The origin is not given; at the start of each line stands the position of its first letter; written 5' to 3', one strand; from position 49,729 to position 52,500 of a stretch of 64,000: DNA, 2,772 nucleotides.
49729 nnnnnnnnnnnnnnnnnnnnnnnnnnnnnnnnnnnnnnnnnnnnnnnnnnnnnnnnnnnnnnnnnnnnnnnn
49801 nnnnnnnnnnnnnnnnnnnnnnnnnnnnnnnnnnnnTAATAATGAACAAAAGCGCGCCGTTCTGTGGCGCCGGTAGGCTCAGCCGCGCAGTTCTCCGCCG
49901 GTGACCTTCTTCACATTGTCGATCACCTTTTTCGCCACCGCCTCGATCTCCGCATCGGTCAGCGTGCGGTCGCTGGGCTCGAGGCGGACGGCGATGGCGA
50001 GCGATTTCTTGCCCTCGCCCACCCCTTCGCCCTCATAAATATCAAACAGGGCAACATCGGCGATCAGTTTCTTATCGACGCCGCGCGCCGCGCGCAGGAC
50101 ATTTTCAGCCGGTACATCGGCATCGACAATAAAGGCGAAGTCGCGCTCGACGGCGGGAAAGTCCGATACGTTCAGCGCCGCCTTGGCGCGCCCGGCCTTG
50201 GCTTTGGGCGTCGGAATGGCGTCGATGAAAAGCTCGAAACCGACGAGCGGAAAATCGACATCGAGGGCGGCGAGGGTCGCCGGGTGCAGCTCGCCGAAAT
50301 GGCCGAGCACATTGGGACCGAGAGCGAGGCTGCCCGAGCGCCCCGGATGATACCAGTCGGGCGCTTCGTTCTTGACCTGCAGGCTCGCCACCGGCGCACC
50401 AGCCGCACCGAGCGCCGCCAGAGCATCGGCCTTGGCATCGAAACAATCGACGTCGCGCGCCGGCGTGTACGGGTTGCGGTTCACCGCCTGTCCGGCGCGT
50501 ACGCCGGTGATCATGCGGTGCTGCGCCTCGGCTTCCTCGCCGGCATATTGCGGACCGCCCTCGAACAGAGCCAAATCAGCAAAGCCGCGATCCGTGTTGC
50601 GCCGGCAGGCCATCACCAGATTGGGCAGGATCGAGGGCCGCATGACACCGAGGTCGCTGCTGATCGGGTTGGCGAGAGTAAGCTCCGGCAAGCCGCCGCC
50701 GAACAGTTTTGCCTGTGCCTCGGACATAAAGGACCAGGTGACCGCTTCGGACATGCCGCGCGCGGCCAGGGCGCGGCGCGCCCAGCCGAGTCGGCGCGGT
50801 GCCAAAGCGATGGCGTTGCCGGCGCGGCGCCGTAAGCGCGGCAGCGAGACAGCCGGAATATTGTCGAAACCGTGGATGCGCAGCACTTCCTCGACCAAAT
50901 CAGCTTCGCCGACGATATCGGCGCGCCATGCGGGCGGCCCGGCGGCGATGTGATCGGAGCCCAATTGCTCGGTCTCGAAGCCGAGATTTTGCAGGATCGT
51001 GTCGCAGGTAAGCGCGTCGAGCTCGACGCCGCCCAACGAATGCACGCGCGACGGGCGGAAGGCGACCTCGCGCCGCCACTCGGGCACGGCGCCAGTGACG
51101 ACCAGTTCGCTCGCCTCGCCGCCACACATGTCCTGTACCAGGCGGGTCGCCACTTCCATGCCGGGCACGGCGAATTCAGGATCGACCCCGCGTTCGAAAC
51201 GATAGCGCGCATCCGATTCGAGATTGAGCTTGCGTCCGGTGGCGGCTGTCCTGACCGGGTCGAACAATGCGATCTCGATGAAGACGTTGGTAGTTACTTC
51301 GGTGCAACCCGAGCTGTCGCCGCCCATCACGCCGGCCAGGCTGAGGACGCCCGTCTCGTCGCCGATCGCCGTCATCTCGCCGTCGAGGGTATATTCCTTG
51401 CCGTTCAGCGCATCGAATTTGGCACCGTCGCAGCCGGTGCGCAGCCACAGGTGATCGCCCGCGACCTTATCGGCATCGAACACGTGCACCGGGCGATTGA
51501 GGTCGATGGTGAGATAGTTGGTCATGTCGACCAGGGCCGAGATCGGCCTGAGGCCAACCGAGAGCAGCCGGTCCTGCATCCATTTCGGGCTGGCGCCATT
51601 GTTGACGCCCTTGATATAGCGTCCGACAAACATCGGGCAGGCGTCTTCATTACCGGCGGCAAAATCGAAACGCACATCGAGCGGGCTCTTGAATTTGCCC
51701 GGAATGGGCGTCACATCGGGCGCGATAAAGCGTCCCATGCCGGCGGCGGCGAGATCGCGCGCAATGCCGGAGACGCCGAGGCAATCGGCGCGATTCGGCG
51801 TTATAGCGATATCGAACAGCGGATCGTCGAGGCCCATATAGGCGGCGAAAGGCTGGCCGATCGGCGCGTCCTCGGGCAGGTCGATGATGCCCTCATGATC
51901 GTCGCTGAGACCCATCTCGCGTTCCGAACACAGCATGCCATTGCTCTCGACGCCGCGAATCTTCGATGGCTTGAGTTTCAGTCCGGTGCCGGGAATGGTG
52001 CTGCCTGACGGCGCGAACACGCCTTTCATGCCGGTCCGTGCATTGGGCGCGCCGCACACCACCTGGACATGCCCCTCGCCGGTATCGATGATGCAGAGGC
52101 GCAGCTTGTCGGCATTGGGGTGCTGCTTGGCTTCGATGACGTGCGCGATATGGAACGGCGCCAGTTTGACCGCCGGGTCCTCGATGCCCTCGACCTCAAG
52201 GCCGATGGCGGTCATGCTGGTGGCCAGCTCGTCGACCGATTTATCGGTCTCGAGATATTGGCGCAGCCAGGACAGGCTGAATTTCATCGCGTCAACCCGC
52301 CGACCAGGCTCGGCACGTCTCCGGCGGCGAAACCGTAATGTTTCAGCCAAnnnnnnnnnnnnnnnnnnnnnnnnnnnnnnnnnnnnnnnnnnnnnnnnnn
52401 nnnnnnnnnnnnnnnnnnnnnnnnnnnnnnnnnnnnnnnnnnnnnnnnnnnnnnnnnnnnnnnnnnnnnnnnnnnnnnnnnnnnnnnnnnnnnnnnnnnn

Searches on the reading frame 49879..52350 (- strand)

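Call 73: search_protein_families(library=pfam, proteins=[window:49879-52350:-], max_evalue=0.00001)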
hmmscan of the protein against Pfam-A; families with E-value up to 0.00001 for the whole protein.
window:49879-52350:- (823 aa): 5 families
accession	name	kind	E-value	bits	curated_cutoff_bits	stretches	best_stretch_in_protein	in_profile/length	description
PF03483.22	B3_4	-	3.7e-61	206.2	29.3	1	237-410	1-174/174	B3/4 domain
PF17759.6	tRNA_synthFbeta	-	1e-40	139.9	22.4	1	524-707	25-212/214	Phenylalanyl tRNA synthetase beta chain CLM domain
PF03147.19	FDX-ACB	-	5.4e-28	97.7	31.1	1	729-822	1-94/94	Ferredoxin-fold anticodon binding domain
PF01588.26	tRNA_bind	-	1.7e-22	79.7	27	1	67-166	2-95/96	Putative tRNA binding domain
PF03484.21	B5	-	1.4e-18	67.3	28.6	1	429-495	1-67/67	tRNA synthetase B5 domain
